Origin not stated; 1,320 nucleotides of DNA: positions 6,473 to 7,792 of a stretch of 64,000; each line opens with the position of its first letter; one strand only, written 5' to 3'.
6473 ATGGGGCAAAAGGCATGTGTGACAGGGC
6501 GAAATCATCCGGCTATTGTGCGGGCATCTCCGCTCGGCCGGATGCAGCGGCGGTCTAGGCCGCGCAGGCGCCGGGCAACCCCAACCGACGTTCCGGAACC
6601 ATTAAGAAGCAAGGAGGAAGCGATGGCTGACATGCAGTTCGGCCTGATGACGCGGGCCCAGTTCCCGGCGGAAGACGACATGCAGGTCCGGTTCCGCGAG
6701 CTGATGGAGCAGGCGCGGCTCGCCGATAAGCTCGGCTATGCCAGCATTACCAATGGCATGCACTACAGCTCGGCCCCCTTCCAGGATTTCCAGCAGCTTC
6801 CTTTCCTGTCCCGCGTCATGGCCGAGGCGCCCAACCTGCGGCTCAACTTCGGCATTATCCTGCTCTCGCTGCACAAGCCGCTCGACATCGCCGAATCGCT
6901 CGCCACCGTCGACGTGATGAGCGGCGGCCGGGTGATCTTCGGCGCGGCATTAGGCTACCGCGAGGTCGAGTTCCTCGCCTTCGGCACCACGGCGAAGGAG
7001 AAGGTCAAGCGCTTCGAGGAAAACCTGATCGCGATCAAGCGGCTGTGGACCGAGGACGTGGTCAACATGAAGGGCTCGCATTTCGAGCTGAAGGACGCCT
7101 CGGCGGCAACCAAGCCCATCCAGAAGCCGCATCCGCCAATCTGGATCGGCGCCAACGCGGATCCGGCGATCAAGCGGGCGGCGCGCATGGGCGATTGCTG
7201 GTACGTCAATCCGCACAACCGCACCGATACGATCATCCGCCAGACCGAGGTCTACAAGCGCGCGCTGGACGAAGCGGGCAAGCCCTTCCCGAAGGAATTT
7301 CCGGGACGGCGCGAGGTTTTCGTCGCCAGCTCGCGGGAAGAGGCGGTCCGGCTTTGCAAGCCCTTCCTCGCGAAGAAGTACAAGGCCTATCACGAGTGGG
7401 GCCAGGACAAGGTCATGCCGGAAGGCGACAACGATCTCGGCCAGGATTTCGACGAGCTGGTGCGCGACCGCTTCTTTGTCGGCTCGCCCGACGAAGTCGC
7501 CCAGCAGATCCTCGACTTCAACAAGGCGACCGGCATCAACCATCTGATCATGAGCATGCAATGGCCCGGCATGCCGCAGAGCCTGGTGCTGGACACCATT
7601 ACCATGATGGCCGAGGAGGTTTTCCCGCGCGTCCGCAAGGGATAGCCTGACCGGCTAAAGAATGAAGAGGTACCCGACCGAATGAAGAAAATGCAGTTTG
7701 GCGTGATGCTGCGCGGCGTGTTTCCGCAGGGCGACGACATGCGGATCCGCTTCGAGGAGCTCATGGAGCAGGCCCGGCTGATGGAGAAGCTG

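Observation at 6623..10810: Four tandem luciferase-like oxidoreductase paralogs converging on an F420 operon: candidate F420-dependent multi-paralog redox system with unknown substrate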

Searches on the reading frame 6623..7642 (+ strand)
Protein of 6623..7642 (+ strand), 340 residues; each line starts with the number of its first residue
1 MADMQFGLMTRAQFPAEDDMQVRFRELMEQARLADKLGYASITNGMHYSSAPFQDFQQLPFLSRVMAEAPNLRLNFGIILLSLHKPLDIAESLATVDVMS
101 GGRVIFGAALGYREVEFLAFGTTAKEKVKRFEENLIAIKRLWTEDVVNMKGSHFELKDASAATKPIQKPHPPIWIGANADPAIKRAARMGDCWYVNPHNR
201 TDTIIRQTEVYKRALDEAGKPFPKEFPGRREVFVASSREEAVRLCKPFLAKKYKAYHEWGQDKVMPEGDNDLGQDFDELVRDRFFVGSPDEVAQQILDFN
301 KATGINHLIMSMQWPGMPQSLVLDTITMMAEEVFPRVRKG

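Call 7: search_protein_families(library=ncbifam, proteins=[window:6623-7642:+], max_evalue=0.001)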
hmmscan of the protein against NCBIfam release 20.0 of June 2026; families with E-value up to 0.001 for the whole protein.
window:6623-7642:+ (340 aa): 31 families (the best 25 are shown)
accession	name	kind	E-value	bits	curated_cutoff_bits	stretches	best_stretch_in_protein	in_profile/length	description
TIGR03619.1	F420_Rv2161c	subfamily_domain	1.1e-38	133.2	166.9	1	57-221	45-208/247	TIGR03619 family F420-dependent LLM class oxidoreductase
TIGR03560.1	F420_Rv1855c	subfamily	1.1e-27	97.3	231.4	1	18-221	6-218/227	TIGR03560 family F420-dependent LLM class oxidoreductase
TIGR04036.1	LLM_CE1758_fam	subfamily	4.1e-26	91.6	479.1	1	21-339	24-333/355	CE1758 family FMN-dependent luciferase-like monooxygenase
TIGR03571.1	lucif_BA3436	subfamily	2.8e-25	89.2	303.9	1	6-222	13-233/304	TIGR03571 family LLM class oxidoreductase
TIGR03858.1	LLM_2I7G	subfamily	1.3e-23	83.5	462.25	1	13-338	14-337/337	Atu2307/SP_0267 family LLM class monooxygenase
TIGR04027.1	LLM_KPN_01858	hypoth_equivalog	7.1e-22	77.8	412.9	1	17-337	12-325/326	putative FMN-dependent luciferase-like monooxygenase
TIGR04021.1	LLM_DMSO2_sfnG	equivalog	7e-21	75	382.95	1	28-311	31-326/350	dimethylsulfone monooxygenase SfnG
TIGR03558.1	oxido_grp_1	subfamily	2.3e-20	73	166.95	1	17-317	12-312/325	MsnO8 family LLM class oxidoreductase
TIGR04020.1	seco_metab_LLM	subfamily_domain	5.7e-20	71.7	244.45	1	19-221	13-217/341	MupA/Atu3671 family FMN-dependent luciferase-like monooxygenase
TIGR03621.1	F420_MSMEG_2516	subfamily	1.5e-19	70.2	213.15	1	21-216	10-196/295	TIGR03621 family F420-dependent LLM class oxidoreductase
NF002619.0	PRK02271.1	equivalog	3.2e-18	66.1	276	1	24-220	13-200/329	5,10-methylenetetrahydromethanopterin reductase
TIGR03565.1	alk_sulf_monoox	equivalog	1.3e-14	54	518.2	1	62-241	59-236/346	FMNH2-dependent alkanesulfonate monooxygenase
NF001939.1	PRK00719.1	subfamily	1.3e-14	53.8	510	1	64-241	61-236/373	alkanesulfonate monooxygenase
TIGR03555.1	F420_mer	equivalog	6.4e-14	52.1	348.7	1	26-220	13-199/325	5,10-methylenetetrahydromethanopterin reductase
TIGR03559.1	F420_Rv3520c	subfamily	2.4e-12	46.6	335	1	24-217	12-206/325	LLM class F420-dependent oxidoreductase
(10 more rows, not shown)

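Call 8: search_protein_families(library=pfam, proteins=[window:6623-7642:+], max_evalue=0.001)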
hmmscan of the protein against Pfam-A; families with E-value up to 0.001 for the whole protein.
window:6623-7642:+ (340 aa): 1 family
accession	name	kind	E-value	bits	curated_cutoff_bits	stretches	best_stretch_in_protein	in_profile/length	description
PF00296.26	Bac_luciferase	-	4e-54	184.5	27.9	1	4-305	1-312/314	Luciferase-like monooxygenase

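Call 22: find_related_loci(query=A1, collection=genome_contigs, flank=10000)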
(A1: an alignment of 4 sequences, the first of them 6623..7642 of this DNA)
Query A1 (340 aa) in genome_contigs; peptide patterns used: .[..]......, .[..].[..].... (x = any residue, [..] = any of these).
600 stretches matched a pattern (row limit reached: there are more); 588 encode a relative of the query (tblastn E <= 1e-3); the best 80 are kept; 80 distinct loci.
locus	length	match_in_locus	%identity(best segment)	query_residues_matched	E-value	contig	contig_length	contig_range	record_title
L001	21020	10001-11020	80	1-340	0e+0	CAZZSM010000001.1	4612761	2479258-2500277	MAG: Candidatus Entotheonella sp. DD2 isolate Candidatus Entotheonella baccata DD2 genome assembly, contig: DD2_1, whole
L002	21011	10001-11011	69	1-337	5e-168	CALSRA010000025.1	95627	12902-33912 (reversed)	MAG: uncultured Alphaproteobacteria bacterium isolate L_MB362 genome assembly, contig: contig_22127_L_MB362, whole genom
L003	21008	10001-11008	70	4-340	7e-167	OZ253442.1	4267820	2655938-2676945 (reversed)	MAG: bacterium isolate e26f613c-7608-46b1-ae07-a2f8df169297 genome assembly, chromosome: 1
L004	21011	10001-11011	67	4-340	1e-161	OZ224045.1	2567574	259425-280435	MAG: Alphaproteobacteria bacterium isolate 6cdd39bc-b7d8-419f-bd13-d60c8cdfee59 genome assembly, chromosome: 1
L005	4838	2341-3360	61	1-340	1e-154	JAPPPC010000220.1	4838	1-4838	MAG: Rhodospirillaceae bacterium isolate SB9157_S6_bin_13 NODE_4199_length_4838_cov_6.99436, whole genome shotgun sequen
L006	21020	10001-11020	62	1-340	5e-147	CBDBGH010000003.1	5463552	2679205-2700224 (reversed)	MAG: Alphaproteobacteria bacterium isolate b99f4e08-eaad-4535-8bab-8af14a35acd4 genome assembly, contig: contig_2, whole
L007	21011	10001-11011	59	3-340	8e-140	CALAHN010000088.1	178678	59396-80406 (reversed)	MAG TPA_asm: uncultured Alphaproteobacteria bacterium isolate ERR2206770_bin.103_CONCOCT_v1.1_MAG genome assembly, conti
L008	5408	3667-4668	57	5-340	3e-137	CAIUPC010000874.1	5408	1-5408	MAG: uncultured Acetobacteraceae bacterium isolate VK_bin-0268 genome assembly, contig: bin-0268:874/922, whole genome s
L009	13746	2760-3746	59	6-340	8e-134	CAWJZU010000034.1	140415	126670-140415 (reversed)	MAG: uncultured Alphaproteobacteria bacterium isolate MFD00822.bin.2.138 genome assembly, contig: contig_68516, whole ge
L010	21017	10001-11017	57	5-339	6e-133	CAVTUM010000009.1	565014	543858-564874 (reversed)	MAG: uncultured Alphaproteobacteria bacterium isolate MFD04967.bin.2.38 genome assembly, contig: contig_27805, whole gen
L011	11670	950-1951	55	4-339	2e-126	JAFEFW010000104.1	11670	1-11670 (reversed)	MAG: Proteobacteria bacterium isolate SZAS TMP-3 LIN-669__104__length-11670, whole genome shotgun sequence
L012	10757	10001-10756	61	1-252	3e-106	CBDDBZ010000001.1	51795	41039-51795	MAG: Alphaproteobacteria bacterium isolate 82e3e997-94bf-4ed4-96a9-52cc9dd3c8b1 genome assembly, contig: contig_1, whole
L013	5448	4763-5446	64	2-229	1e-103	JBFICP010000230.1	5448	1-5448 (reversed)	MAG: Gammaproteobacteria bacterium isolate Mix_sand11.2021.09.D.12 k141_1142763_length_5448_cov_25.0053, whole genome sh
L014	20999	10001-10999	57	4-338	4e-129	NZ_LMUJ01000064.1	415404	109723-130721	Acidisphaera sp. S103 NODE_96_length_415308_cov_8.656385, whole genome shotgun sequence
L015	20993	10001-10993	44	4-335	3e-96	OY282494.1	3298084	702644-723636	MAG: uncultured Dehalococcoidia bacterium genome assembly, chromosome: 1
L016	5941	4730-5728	45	4-337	4e-96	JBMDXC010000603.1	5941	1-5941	MAG: Candidatus Entotheonellaceae bacterium isolate FBaNitSoil1_14 FBaNitSoil1_contig603, whole genome shotgun sequence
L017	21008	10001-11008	44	4-339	3e-88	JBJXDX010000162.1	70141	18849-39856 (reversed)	MAG: Hyphomicrobiaceae bacterium isolate P.bin.59 k127_2924433, whole genome shotgun sequence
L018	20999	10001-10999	41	4-339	2e-85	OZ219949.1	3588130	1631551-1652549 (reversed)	MAG: Dehalococcoidia bacterium isolate 99137651-b1e7-4859-9a90-ab3a7f48d20f genome assembly, chromosome: 5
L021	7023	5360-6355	39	3-339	2e-79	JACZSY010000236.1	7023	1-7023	MAG: SAR324 cluster bacterium isolate B11T3L8 B11T3L8_NODE3962, whole genome shotgun sequence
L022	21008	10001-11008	41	2-339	3e-79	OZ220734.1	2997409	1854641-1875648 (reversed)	MAG: Dehalococcoidia bacterium isolate 0c714f15-409a-4665-a51d-e85178f2a5b0 genome assembly, chromosome: 1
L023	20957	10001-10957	36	20-339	2e-61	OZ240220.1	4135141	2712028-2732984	MAG: Dehalococcoidia bacterium isolate 5401f4a5-0ad6-4284-832a-6e7f5ecae1d1 genome assembly, chromosome: 1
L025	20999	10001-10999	33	4-338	8e-50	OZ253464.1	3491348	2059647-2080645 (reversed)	MAG: Dehalococcoidia bacterium isolate 46fc19e4-21ec-456c-a3f8-cdded5cd59b1 genome assembly, chromosome: 1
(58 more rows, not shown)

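Call 55: search_protein_families(library=pfam, alignment_id=A3, max_evalue=0.00001)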
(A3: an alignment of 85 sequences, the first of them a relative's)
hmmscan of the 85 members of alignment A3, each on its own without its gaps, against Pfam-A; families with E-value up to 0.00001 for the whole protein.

A. member 1, L001:4324-5742:+ (473 aa): 4 families
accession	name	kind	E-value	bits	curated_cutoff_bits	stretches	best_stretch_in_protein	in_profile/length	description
PF00534.26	Glycos_transf_1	-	4e-38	131.1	26.4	1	266-429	6-172/172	Glycosyl transferases group 1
PF13692.12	Glyco_trans_1_4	-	1.8e-36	125.9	27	1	277-415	3-142/142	Glycosyl transferases group 1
PF13439.12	Glyco_transf_4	-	4.9e-23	82.4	28.5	1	97-251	2-170/170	Glycosyltransferase Family 4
PF13579.12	Glyco_trans_4_4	-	8.2e-17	62.4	29.7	1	97-246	1-158/158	Glycosyl transferase 4-like domain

B. families by the number of members that match (of 85 scanned): 105 families (the first 25 are shown)
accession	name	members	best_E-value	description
PF07690.21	MFS_1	3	4e-50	Major Facilitator Superfamily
PF00135.34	COesterase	2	1.5e-107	Carboxylesterase family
PF02355.23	SecD_SecF_C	2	2.7e-72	Protein export membrane protein SecD/SecF, C-terminal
PF00296.26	Bac_luciferase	2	2.2e-47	Luciferase-like monooxygenase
PF04909.20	Amidohydro_2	2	3e-26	Amidohydrolase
PF13304.12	AAA_21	2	5.2e-09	AAA domain, putative AbiEii toxin, Type IV TA system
PF20434.5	BD-FAE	2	2e-08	BD-FAE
PF07549.19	Sec_GG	2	1.6e-07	SecD/SecF GG Motif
PF07859.19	Abhydrolase_3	2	6.1e-07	alpha/beta hydrolase fold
PF02073.20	Peptidase_M29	2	1.5e-06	Thermophilic metalloprotease (M29)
PF00476.26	DNA_pol_A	1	2.4e-154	DNA polymerase family A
PF07517.20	SecA_DEAD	1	1.8e-129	SecA DEAD-like domain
PF01425.27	Amidase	1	4.9e-110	Amidase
PF01968.24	Hydantoinase_A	1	1.1e-95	Hydantoinase/oxoprolinase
PF21090.3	P-loop_SecA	1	2.3e-94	SecA P-loop domain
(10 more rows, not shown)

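Call 59: search_protein_families(library=ncbifam, proteins=[L015:10001-10993:+, L016:4730-5728:+, L017:10001-11008:+, L018:10001-10999:+, L021:5360-6355:+, L022:10001-11008:+, L023:10001-10957:+, L025:10001-10999:+, L006:10001-11020:+], max_evalue=1e-20)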
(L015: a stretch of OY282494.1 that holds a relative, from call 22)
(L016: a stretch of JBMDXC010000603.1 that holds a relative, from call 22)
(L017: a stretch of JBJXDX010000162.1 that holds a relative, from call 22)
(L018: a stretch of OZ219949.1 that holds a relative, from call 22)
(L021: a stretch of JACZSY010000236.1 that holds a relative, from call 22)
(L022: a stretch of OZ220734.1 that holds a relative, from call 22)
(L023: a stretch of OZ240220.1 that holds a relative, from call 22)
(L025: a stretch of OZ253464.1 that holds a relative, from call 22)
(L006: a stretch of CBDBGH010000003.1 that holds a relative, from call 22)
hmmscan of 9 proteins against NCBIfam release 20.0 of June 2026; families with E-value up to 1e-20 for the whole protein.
L015:10001-10993:+ (331 aa): 7 families
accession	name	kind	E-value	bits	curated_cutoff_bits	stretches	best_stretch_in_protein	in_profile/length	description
TIGR03619.1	F420_Rv2161c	subfamily_domain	1.6e-41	142.5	166.9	1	26-260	2-242/247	TIGR03619 family F420-dependent LLM class oxidoreductase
TIGR03560.1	F420_Rv1855c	subfamily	9.2e-29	100.8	231.4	1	17-174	8-174/227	TIGR03560 family F420-dependent LLM class oxidoreductase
TIGR03858.1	LLM_2I7G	subfamily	9.3e-24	84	462.25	1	3-331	7-334/337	Atu2307/SP_0267 family LLM class monooxygenase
TIGR03621.1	F420_MSMEG_2516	subfamily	1.8e-23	83.1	213.15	1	19-184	11-167/295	TIGR03621 family F420-dependent LLM class oxidoreductase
TIGR04036.1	LLM_CE1758_fam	subfamily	2e-23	82.8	479.1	1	9-331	15-329/355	CE1758 family FMN-dependent luciferase-like monooxygenase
TIGR03558.1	oxido_grp_1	subfamily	5.3e-22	78.4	166.95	1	14-318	12-317/325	MsnO8 family LLM class oxidoreductase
TIGR03571.1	lucif_BA3436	subfamily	6.2e-22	78.2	303.9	1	6-172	15-187/304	TIGR03571 family LLM class oxidoreductase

L016:4730-5728:+ (333 aa): 7 families
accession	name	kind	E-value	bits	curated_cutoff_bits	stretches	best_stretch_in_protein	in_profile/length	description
TIGR03619.1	F420_Rv2161c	subfamily_domain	8.3e-38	130.4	166.9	1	47-238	41-220/247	TIGR03619 family F420-dependent LLM class oxidoreductase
TIGR04027.1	LLM_KPN_01858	hypoth_equivalog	1.5e-34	119.4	412.9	1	15-333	13-325/326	putative FMN-dependent luciferase-like monooxygenase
TIGR03560.1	F420_Rv1855c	subfamily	4.8e-26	91.9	231.4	1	17-217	8-217/227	TIGR03560 family F420-dependent LLM class oxidoreductase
TIGR03858.1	LLM_2I7G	subfamily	3.6e-23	82.1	462.25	1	4-332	8-335/337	Atu2307/SP_0267 family LLM class monooxygenase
TIGR04020.1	seco_metab_LLM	subfamily_domain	9e-23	80.9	244.45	1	16-251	13-255/341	MupA/Atu3671 family FMN-dependent luciferase-like monooxygenase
TIGR03621.1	F420_MSMEG_2516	subfamily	1.9e-22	79.8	213.15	1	19-191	11-174/295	TIGR03621 family F420-dependent LLM class oxidoreductase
TIGR03571.1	lucif_BA3436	subfamily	6.8e-22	78.1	303.9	1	31-218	40-230/304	TIGR03571 family LLM class oxidoreductase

L017:10001-11008:+ (336 aa): 3 families
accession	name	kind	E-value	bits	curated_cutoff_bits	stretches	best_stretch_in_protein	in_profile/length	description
TIGR03619.1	F420_Rv2161c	subfamily_domain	6.6e-44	150.4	166.9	1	48-237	41-218/247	TIGR03619 family F420-dependent LLM class oxidoreductase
TIGR03560.1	F420_Rv1855c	subfamily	1.7e-29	103.2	231.4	1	16-220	7-219/227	TIGR03560 family F420-dependent LLM class oxidoreductase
TIGR03571.1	lucif_BA3436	subfamily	2.3e-22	79.7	303.9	0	4-219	14-231/304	TIGR03571 family LLM class oxidoreductase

L018:10001-10999:+ (333 aa): 4 families
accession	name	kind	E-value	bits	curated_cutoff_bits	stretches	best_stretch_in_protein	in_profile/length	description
TIGR03619.1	F420_Rv2161c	subfamily_domain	8.2e-39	133.7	166.9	1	31-237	5-218/247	TIGR03619 family F420-dependent LLM class oxidoreductase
TIGR03560.1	F420_Rv1855c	subfamily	1.9e-26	93.2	231.4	1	17-218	6-217/227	TIGR03560 family F420-dependent LLM class oxidoreductase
TIGR04021.1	LLM_DMSO2_sfnG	equivalog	7.7e-24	84.7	382.95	1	14-218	18-226/350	dimethylsulfone monooxygenase SfnG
TIGR03858.1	LLM_2I7G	subfamily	8.7e-21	74.2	462.25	1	17-331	19-336/337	Atu2307/SP_0267 family LLM class monooxygenase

L021:5360-6355:+ (332 aa): 5 families
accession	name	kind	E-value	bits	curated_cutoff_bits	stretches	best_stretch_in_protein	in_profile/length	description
TIGR03619.1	F420_Rv2161c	subfamily_domain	1.1e-41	143.1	166.9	1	53-259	42-239/247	TIGR03619 family F420-dependent LLM class oxidoreductase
TIGR03560.1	F420_Rv1855c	subfamily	7.1e-27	94.7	231.4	1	21-219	11-217/227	TIGR03560 family F420-dependent LLM class oxidoreductase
NF002619.0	PRK02271.1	equivalog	2.4e-24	86.3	276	1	27-246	18-228/329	5,10-methylenetetrahydromethanopterin reductase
TIGR03571.1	lucif_BA3436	subfamily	4.7e-23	81.9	303.9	1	21-221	29-233/304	TIGR03571 family LLM class oxidoreductase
TIGR04027.1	LLM_KPN_01858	hypoth_equivalog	4.1e-22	78.6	412.9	0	29-149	27-146/326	putative FMN-dependent luciferase-like monooxygenase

L022:10001-11008:+ (336 aa): 8 families
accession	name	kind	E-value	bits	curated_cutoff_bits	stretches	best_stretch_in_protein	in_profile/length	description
TIGR03619.1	F420_Rv2161c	subfamily_domain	2.2e-42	145.4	166.9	1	45-238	19-218/247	TIGR03619 family F420-dependent LLM class oxidoreductase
TIGR03858.1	LLM_2I7G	subfamily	5e-27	94.8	462.25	1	22-334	24-336/337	Atu2307/SP_0267 family LLM class monooxygenase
TIGR03560.1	F420_Rv1855c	subfamily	5.2e-27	95.1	231.4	1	22-190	11-189/227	TIGR03560 family F420-dependent LLM class oxidoreductase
TIGR03621.1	F420_MSMEG_2516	subfamily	4.8e-25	88.3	213.15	1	23-200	13-181/295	TIGR03621 family F420-dependent LLM class oxidoreductase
TIGR04020.1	seco_metab_LLM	subfamily_domain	4e-24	85.4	244.45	1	27-305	22-317/341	MupA/Atu3671 family FMN-dependent luciferase-like monooxygenase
TIGR04036.1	LLM_CE1758_fam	subfamily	9.8e-24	83.8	479.1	1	22-335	26-332/355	CE1758 family FMN-dependent luciferase-like monooxygenase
TIGR03571.1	lucif_BA3436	subfamily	1.8e-23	83.3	303.9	1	9-214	13-225/304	TIGR03571 family LLM class oxidoreductase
TIGR03564.1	F420_MSMEG_4879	subfamily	3.5e-21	76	234.25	1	26-306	1-264/265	TIGR03564 family F420-dependent LLM class oxidoreductase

L023:10001-10957:+ (319 aa): 7 families
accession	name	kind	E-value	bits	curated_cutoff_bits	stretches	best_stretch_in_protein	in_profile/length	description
TIGR03619.1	F420_Rv2161c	subfamily_domain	6.1e-43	147.2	166.9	1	32-243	41-218/247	TIGR03619 family F420-dependent LLM class oxidoreductase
TIGR03571.1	lucif_BA3436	subfamily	2.1e-26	92.9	303.9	1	31-204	61-232/304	TIGR03571 family LLM class oxidoreductase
TIGR03560.1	F420_Rv1855c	subfamily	3.6e-26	92.4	231.4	1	2-202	9-218/227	TIGR03560 family F420-dependent LLM class oxidoreductase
TIGR04027.1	LLM_KPN_01858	hypoth_equivalog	1.4e-24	86.7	412.9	1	3-317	17-325/326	putative FMN-dependent luciferase-like monooxygenase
TIGR04036.1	LLM_CE1758_fam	subfamily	1.9e-23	82.9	479.1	1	10-317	32-331/355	CE1758 family FMN-dependent luciferase-like monooxygenase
TIGR03858.1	LLM_2I7G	subfamily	4.5e-23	81.7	462.25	1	5-317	25-336/337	Atu2307/SP_0267 family LLM class monooxygenase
TIGR04020.1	seco_metab_LLM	subfamily_domain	1.4e-21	77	244.45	1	42-307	56-335/341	MupA/Atu3671 family FMN-dependent luciferase-like monooxygenase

L025:10001-10999:+ (333 aa): 8 families
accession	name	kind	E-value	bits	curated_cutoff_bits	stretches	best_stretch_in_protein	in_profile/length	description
TIGR03619.1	F420_Rv2161c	subfamily_domain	9.4e-46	156.4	166.9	1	27-228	2-217/247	TIGR03619 family F420-dependent LLM class oxidoreductase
NF002619.0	PRK02271.1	equivalog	1.4e-30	106.8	276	1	21-248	12-231/329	5,10-methylenetetrahydromethanopterin reductase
TIGR03560.1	F420_Rv1855c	subfamily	5.9e-28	98.2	231.4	1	20-220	10-219/227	TIGR03560 family F420-dependent LLM class oxidoreductase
TIGR03621.1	F420_MSMEG_2516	subfamily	3.6e-26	92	213.15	1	19-306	10-280/295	TIGR03621 family F420-dependent LLM class oxidoreductase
TIGR04020.1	seco_metab_LLM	subfamily_domain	7.6e-24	84.5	244.45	1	12-225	11-224/341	MupA/Atu3671 family FMN-dependent luciferase-like monooxygenase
TIGR04027.1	LLM_KPN_01858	hypoth_equivalog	1.7e-22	79.9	412.9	1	20-255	17-252/326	putative FMN-dependent luciferase-like monooxygenase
TIGR03557.1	F420_G6P_family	subfamily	6.2e-22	78.1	210.4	1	27-250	17-234/316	TIGR03557 family F420-dependent LLM class oxidoreductase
TIGR03571.1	lucif_BA3436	subfamily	2.7e-21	76.1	303.9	1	19-220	27-232/304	TIGR03571 family LLM class oxidoreductase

L006:10001-11020:+ (340 aa): 5 families
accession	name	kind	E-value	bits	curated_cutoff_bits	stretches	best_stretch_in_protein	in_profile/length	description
TIGR03619.1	F420_Rv2161c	subfamily_domain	4e-41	141.2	166.9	1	31-264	4-243/247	TIGR03619 family F420-dependent LLM class oxidoreductase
TIGR03560.1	F420_Rv1855c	subfamily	1.6e-29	103.4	231.4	1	17-221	5-218/227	TIGR03560 family F420-dependent LLM class oxidoreductase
TIGR04036.1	LLM_CE1758_fam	subfamily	2.4e-26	92.4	479.1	1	25-338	28-332/355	CE1758 family FMN-dependent luciferase-like monooxygenase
TIGR03571.1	lucif_BA3436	subfamily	8.5e-23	81.1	303.9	1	25-222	31-233/304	TIGR03571 family LLM class oxidoreductase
TIGR04020.1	seco_metab_LLM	subfamily_domain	6.6e-22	78.1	244.45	1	24-330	18-338/341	MupA/Atu3671 family FMN-dependent luciferase-like monooxygenase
